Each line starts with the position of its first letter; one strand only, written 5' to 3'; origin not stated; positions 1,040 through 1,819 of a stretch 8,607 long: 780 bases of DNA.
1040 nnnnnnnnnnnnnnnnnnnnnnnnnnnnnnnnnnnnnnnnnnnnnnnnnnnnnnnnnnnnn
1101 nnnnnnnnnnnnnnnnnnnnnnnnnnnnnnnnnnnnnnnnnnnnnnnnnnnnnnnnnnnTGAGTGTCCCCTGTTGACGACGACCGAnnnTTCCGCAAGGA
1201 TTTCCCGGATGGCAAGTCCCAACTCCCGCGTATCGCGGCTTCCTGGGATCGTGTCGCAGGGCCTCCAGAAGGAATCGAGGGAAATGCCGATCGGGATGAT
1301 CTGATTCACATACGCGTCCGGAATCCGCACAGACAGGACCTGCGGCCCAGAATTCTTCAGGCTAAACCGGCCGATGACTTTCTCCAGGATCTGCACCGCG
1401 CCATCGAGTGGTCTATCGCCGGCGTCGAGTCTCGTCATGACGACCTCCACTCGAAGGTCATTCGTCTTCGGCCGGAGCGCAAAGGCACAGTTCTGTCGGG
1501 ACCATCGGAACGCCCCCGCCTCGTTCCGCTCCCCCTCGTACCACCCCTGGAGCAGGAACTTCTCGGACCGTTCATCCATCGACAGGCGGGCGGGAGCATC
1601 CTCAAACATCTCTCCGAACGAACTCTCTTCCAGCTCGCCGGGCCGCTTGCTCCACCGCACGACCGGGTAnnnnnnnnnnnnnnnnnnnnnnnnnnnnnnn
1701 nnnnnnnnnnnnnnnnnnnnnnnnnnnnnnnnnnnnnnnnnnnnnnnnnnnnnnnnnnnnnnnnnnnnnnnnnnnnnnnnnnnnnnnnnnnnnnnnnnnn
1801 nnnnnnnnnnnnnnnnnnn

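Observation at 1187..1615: Wzt carries about 140 extra C-terminal residues beyond the usual substrate-binding domain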

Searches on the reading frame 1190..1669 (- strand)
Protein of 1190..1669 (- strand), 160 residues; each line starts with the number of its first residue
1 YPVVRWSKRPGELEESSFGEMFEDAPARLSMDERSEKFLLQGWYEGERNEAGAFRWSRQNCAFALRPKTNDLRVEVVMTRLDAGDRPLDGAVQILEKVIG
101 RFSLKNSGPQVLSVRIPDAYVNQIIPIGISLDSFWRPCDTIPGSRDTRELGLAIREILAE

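Call 4: search_protein_families(library=ncbifam, proteins=[window:1190-1615:-], max_evalue=0.1)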
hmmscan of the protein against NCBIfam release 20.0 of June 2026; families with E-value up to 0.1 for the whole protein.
window:1190-1615:- (142 aa): 0 families

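Call 5: search_protein_families(library=pfam, proteins=[window:1190-1669:-], max_evalue=10)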
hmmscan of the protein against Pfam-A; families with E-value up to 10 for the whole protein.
window:1190-1669:- (160 aa): 0 families

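Call 6: find_homologous_proteins(query=window:1190-1669:-, max_evalue=0.001)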
Query window:1190-1669:- (160 aa): 2 proteins with E <= 0.001 among 31 candidates.
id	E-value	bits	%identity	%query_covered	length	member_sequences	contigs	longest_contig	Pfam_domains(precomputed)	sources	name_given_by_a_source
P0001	2.7e-83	296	89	93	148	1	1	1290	-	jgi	jgi:hypothetical protein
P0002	4.0e-71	256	77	93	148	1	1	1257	-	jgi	jgi:hypothetical protein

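Call 9: find_encoding_contigs(protein=P0001, flank=5000)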
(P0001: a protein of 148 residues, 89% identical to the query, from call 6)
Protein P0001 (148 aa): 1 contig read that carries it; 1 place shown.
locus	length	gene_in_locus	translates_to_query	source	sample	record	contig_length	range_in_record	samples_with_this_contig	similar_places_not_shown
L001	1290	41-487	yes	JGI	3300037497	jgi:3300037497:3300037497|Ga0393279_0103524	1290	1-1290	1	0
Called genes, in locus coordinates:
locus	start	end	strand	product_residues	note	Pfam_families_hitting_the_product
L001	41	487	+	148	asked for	-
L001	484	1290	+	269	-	?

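Call 10: find_encoding_contigs(protein=P0002, flank=5000)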
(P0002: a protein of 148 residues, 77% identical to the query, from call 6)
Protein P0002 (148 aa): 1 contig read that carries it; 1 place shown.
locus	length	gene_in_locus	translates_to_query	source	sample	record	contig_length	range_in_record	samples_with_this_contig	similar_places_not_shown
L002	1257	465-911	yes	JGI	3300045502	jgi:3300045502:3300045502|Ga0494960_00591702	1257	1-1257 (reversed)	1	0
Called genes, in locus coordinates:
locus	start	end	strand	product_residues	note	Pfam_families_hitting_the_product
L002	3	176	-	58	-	?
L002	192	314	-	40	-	-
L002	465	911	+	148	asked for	-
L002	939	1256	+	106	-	?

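Call 17: search_protein_representatives(alignment_id=A1)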
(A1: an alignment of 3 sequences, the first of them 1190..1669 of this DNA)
Query: 3 sequences, 148 profile positions. Proteins with E-value up to 0.001 (for the whole library): 103; up to 1e-10: 11; up to 1e-30: 1. The best 103 are listed.
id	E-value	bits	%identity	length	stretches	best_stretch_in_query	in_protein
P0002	8.9e-90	314.5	-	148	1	1-148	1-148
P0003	1.2e-17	80.5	-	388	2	11-147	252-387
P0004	7.2e-16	74.7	-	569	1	4-145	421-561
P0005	3.2e-13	66.1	-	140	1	9-147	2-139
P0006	1.3e-12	64.2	-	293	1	13-142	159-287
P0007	2.9e-12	63.0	-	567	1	8-147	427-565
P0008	2.1e-11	60.2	-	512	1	23-145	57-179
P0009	2.5e-11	60.0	-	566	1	8-147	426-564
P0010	4.8e-11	59.1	-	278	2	29-145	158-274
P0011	5.3e-11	58.9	-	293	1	12-143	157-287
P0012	9.9e-11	58.0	-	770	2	28-144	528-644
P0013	4.4e-10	55.9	-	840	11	86-134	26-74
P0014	5.5e-10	55.6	-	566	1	6-148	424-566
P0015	1.0e-09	54.7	-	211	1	8-145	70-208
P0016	1.5e-09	54.2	-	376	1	13-147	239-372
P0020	5.5e-08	49.1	-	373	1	13-147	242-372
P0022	8.2e-08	48.6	-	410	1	16-146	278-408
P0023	1.6e-07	47.6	-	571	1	10-146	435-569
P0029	4.9e-07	46.0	-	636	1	25-142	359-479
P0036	1.8e-06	44.2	-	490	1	28-148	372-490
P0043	2.8e-06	43.6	-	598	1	13-146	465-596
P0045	3.0e-06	43.5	-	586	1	13-146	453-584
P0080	1.5e-04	38.0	-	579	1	23-145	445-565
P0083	2.1e-04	37.5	-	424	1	18-146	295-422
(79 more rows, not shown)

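Call 19: search_protein_families(library=pfam, proteins=[P0003, P0004, P0005, P0006, P0007, P0008, P0009, P0010, P0011, P0012], max_evalue=0.001)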
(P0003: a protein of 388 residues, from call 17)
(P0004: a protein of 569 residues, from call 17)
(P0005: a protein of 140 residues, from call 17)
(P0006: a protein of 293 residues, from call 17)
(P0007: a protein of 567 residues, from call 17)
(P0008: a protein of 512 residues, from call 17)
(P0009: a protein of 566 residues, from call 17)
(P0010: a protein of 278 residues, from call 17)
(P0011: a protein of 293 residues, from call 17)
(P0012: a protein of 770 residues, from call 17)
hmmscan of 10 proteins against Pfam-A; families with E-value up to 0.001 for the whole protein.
P0003 (388 aa): 0 families

P0004 (569 aa): 3 families
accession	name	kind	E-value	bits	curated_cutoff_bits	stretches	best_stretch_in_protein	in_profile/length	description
PF14524.12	Wzt_C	-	2.6e-36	125.2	30.4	1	263-398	3-140/143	Wzt C-terminal domain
PF00005.33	ABC_tran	-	4.5e-21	76.3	25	1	39-170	1-135/137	ABC transporter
PF13304.12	AAA_21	-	6.1e-06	26.9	27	0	53-72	3-22/304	AAA domain, putative AbiEii toxin, Type IV TA system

P0005 (140 aa): 0 families

P0006 (293 aa): 0 families

P0007 (567 aa): 4 families
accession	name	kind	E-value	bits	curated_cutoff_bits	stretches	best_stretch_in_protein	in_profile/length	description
PF14524.12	Wzt_C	-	2.4e-34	118.8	30.4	1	268-403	4-141/143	Wzt C-terminal domain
PF00005.33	ABC_tran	-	1.6e-20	74.6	25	1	43-175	1-136/137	ABC transporter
PF13304.12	AAA_21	-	0.00039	21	27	0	57-76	3-22/304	AAA domain, putative AbiEii toxin, Type IV TA system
PF13191.12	AAA_16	-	0.00079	20.4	32.6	0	49-93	18-63/167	AAA ATPase domain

P0008 (512 aa): 2 families
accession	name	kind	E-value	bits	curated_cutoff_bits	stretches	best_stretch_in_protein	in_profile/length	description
PF13489.12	Methyltransf_23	-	7.2e-10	39.3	27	1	340-481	20-163/164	Methyltransferase domain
PF07021.18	MetW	-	1.9e-05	24.8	21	1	347-398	18-70/193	Methionine biosynthesis protein MetW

P0009 (566 aa): 4 families
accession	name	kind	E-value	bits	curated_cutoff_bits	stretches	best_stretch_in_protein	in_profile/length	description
PF14524.12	Wzt_C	-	6.8e-30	104.4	30.4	1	265-401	2-141/143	Wzt C-terminal domain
PF00005.33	ABC_tran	-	1.1e-20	75.1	25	1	41-172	1-135/137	ABC transporter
PF13555.12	AAA_29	-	0.00034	20.7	27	1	49-79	20-50/61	P-loop containing region of AAA domain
PF13304.12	AAA_21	-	0.00038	21.1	27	0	56-74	4-22/304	AAA domain, putative AbiEii toxin, Type IV TA system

P0010 (278 aa): 1 family
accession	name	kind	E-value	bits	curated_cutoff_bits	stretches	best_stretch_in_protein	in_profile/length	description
PF16841.11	CBM60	-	0.00017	22.5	28.2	0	77-142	12-71/91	Ca-dependent carbohydrate-binding module xylan-binding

P0011 (293 aa): 0 families

P0012 (770 aa): 1 family
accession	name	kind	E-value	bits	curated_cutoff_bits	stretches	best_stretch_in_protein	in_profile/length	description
PF04932.20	Wzy_C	-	1.4e-23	83.8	31.7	1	260-414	5-149/149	O-Antigen ligase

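Call 29: search_protein_families(library=pfam, alignment_id=A3, max_evalue=0.00001)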
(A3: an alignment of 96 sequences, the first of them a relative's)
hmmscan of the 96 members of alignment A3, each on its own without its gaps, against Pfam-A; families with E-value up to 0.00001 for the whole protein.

A. member 1, P0003 (388 aa): 0 families

B. families by the number of members that match (of 96 scanned): 27 families (the first 25 are shown)
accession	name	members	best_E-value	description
PF14524.12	Wzt_C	19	1.9e-36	Wzt C-terminal domain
PF00005.33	ABC_tran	14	1.7e-23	ABC transporter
PF04055.27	Radical_SAM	12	4.3e-21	Radical SAM superfamily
PF13489.12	Methyltransf_23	11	6.7e-18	Methyltransferase domain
PF04932.20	Wzy_C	10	1.4e-23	O-Antigen ligase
PF08241.18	Methyltransf_11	9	1.4e-22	Methyltransferase domain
PF13649.12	Methyltransf_25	9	7.5e-20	Methyltransferase domain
PF13847.12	Methyltransf_31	9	1.5e-18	Methyltransferase domain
PF08242.18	Methyltransf_12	8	7.5e-16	Methyltransferase domain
PF13186.11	SPASM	7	1.6e-14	Iron-sulfur cluster-binding domain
PF01209.24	Ubie_methyltran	7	1.6e-12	ubiE/COQ5 methyltransferase family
PF07021.18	MetW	4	4.9e-08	Methionine biosynthesis protein MetW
PF02353.26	CMAS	3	3e-10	Mycolic acid cyclopropane synthetase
PF13304.12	AAA_21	3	5.7e-08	AAA domain, putative AbiEii toxin, Type IV TA system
PF16841.11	CBM60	2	4.6e-21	Ca-dependent carbohydrate-binding module xylan-binding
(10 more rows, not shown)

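Call 38: search_protein_families(library=pfam, proteins=[P0083, P0023, P0045, P0043, P0080, P0016, P0020, P0022, P0029, P0036], max_evalue=0.001)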
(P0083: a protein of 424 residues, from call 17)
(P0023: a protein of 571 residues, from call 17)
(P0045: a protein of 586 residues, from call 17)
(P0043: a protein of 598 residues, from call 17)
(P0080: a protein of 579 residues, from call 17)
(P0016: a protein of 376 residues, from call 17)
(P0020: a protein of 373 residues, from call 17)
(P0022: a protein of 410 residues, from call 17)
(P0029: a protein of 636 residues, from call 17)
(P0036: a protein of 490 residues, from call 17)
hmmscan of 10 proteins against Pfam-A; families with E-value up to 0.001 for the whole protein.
P0083 (424 aa): 6 families
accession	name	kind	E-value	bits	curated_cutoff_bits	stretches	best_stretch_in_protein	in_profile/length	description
PF00005.33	ABC_tran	-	1.7e-23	84.2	25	1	62-193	1-135/137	ABC transporter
PF13304.12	AAA_21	-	6.9e-05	23.5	27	1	75-96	2-23/304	AAA domain, putative AbiEii toxin, Type IV TA system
PF13555.12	AAA_29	-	9e-05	22.6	27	1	65-100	15-50/61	P-loop containing region of AAA domain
PF02463.25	SMC_N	-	0.00016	21.6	40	0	73-113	25-65/220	RecF/RecN/SMC N terminal domain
PF13476.12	AAA_23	-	0.00058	21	27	0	64-96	12-43/201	AAA domain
PF13191.12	AAA_16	-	0.00098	20.1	32.6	0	68-112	18-63/167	AAA ATPase domain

P0023 (571 aa): 6 families
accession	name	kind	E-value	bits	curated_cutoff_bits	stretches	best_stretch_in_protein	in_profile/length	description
PF00005.33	ABC_tran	-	1.7e-23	84.2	25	1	44-175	1-135/137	ABC transporter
PF14524.12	Wzt_C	-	3.7e-21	76.1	30.4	1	268-400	2-130/143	Wzt C-terminal domain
PF13555.12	AAA_29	-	2.4e-05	24.4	27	1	45-82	13-50/61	P-loop containing region of AAA domain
PF13476.12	AAA_23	-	3.7e-05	24.9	27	1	45-78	11-43/201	AAA domain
PF13304.12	AAA_21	-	0.00018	22.1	27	1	58-80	3-25/304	AAA domain, putative AbiEii toxin, Type IV TA system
PF02463.25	SMC_N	-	0.00045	20.2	40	0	55-78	25-48/220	RecF/RecN/SMC N terminal domain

P0045 (586 aa): 4 families
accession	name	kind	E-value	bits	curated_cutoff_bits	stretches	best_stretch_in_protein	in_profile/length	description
PF00005.33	ABC_tran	-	1e-21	78.4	25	1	44-175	1-135/137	ABC transporter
PF14524.12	Wzt_C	-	2.4e-08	34.5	30.4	1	274-361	16-105/143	Wzt C-terminal domain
PF13304.12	AAA_21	-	4e-05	24.3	27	0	58-75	3-20/304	AAA domain, putative AbiEii toxin, Type IV TA system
PF13555.12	AAA_29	-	0.001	19.2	27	0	53-88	22-55/61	P-loop containing region of AAA domain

P0043 (598 aa): 3 families
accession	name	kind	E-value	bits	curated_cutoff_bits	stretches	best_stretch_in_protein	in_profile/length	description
PF00005.33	ABC_tran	-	1.7e-22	81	25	1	45-176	1-135/137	ABC transporter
PF14524.12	Wzt_C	-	1.4e-13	51.5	30.4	1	269-390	10-139/143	Wzt C-terminal domain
PF13304.12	AAA_21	-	0.00014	22.4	27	0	59-76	3-20/304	AAA domain, putative AbiEii toxin, Type IV TA system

P0080 (579 aa): 4 families
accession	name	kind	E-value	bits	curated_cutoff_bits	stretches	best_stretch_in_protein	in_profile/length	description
PF00005.33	ABC_tran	-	8.8e-21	75.4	25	1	48-180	1-136/137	ABC transporter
PF14524.12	Wzt_C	-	2.6e-20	73.3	30.4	1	280-417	4-141/143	Wzt C-terminal domain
PF13304.12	AAA_21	-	0.00012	22.7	27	0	61-79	2-20/304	AAA domain, putative AbiEii toxin, Type IV TA system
PF13476.12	AAA_23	-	0.00016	22.8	27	1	49-78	11-39/201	AAA domain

P0016 (376 aa): 10 families
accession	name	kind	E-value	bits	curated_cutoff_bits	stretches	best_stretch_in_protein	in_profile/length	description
PF08241.18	Methyltransf_11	-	3e-22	79.5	21.2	1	47-137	1-94/95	Methyltransferase domain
PF13649.12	Methyltransf_25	-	7.5e-20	71.9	27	1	47-134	2-97/97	Methyltransferase domain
PF13847.12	Methyltransf_31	-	3.1e-18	66.3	27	1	46-142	7-113/145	Methyltransferase domain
PF13489.12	Methyltransf_23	-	6.7e-18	65.4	27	1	32-183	11-159/164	Methyltransferase domain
PF08242.18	Methyltransf_12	-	7.5e-16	59.1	30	1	47-135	1-97/98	Methyltransferase domain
PF01209.24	Ubie_methyltran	-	1.1e-10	41.7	20.1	1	32-139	37-152/233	ubiE/COQ5 methyltransferase family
PF02353.26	CMAS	-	3e-10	40.3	27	1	31-138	51-164/273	Mycolic acid cyclopropane synthetase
PF07021.18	MetW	-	8e-08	32.6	21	1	40-142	11-111/193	Methionine biosynthesis protein MetW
PF03141.22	Methyltransf_29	-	9.3e-06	24.9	23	1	44-136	119-215/506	Putative S-adenosyl-L-methionine-dependent methyltransferase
PF05175.20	MTS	-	0.00016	21.8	23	0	34-144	23-144/170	Methyltransferase small domain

P0020 (373 aa): 11 families
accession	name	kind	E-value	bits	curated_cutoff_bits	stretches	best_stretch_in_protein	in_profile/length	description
PF08241.18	Methyltransf_11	-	3.5e-21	76.1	21.2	1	47-138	1-95/95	Methyltransferase domain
PF13649.12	Methyltransf_25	-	3.8e-18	66.4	27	1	47-134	2-97/97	Methyltransferase domain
PF13847.12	Methyltransf_31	-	2.3e-17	63.5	27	1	41-142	2-113/145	Methyltransferase domain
PF13489.12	Methyltransf_23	-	5.3e-16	59.2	27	1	34-145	12-124/164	Methyltransferase domain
PF08242.18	Methyltransf_12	-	1.1e-14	55.4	30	1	47-135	1-97/98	Methyltransferase domain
PF01209.24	Ubie_methyltran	-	1.6e-12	47.7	20.1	1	25-138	30-151/233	ubiE/COQ5 methyltransferase family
PF02353.26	CMAS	-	2.9e-07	30.5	27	1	24-136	43-162/273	Mycolic acid cyclopropane synthetase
PF07021.18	MetW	-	4.6e-07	30.1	21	1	40-143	11-112/193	Methionine biosynthesis protein MetW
PF05219.18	DREV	-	0.00018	21.1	26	1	41-188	93-237/265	DREV methyltransferase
PF08003.17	Methyltransf_9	-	0.00044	19.7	23.8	1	32-138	105-217/315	Protein of unknown function (DUF1698)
PF05175.20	MTS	-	0.00078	19.6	23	0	35-109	24-104/170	Methyltransferase small domain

P0022 (410 aa): 6 families
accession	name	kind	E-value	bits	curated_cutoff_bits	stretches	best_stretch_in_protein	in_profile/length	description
PF08241.18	Methyltransf_11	-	9.7e-12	45.8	21.2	1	103-165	36-95/95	Methyltransferase domain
PF13489.12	Methyltransf_23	-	1.3e-11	45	27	1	52-217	17-160/164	Methyltransferase domain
PF13847.12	Methyltransf_31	-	8.5e-08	32.4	27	1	117-172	60-116/145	Methyltransferase domain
PF08242.18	Methyltransf_12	-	6.4e-07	30.5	30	1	102-163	37-98/98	Methyltransferase domain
PF13649.12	Methyltransf_25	-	1.9e-06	28.9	27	1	109-161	44-97/97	Methyltransferase domain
PF03141.22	Methyltransf_29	-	8.8e-05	21.7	23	1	119-171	171-223/506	Putative S-adenosyl-L-methionine-dependent methyltransferase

P0029 (636 aa): 2 families
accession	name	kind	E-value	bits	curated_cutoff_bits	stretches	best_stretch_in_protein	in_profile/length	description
PF04055.27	Radical_SAM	-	2e-14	54.6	29.5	1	28-193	1-165/166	Radical SAM superfamily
PF13186.11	SPASM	-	4.6e-10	40.1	21.5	1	277-338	1-67/67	Iron-sulfur cluster-binding domain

P0036 (490 aa): 2 families
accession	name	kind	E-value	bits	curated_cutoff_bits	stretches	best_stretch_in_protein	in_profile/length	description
PF04055.27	Radical_SAM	-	1.4e-09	38.8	29.5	1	33-193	4-164/166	Radical SAM superfamily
PF13186.11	SPASM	-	1.5e-05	25.6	21.5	1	276-336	1-64/67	Iron-sulfur cluster-binding domain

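Call 65: search_protein_families(library=pfam, proteins=[L001:484-1290:+], max_evalue=0.001)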
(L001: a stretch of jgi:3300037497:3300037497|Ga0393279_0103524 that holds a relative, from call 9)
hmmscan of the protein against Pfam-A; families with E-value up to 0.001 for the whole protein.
L001:484-1290:+ (269 aa): 0 families
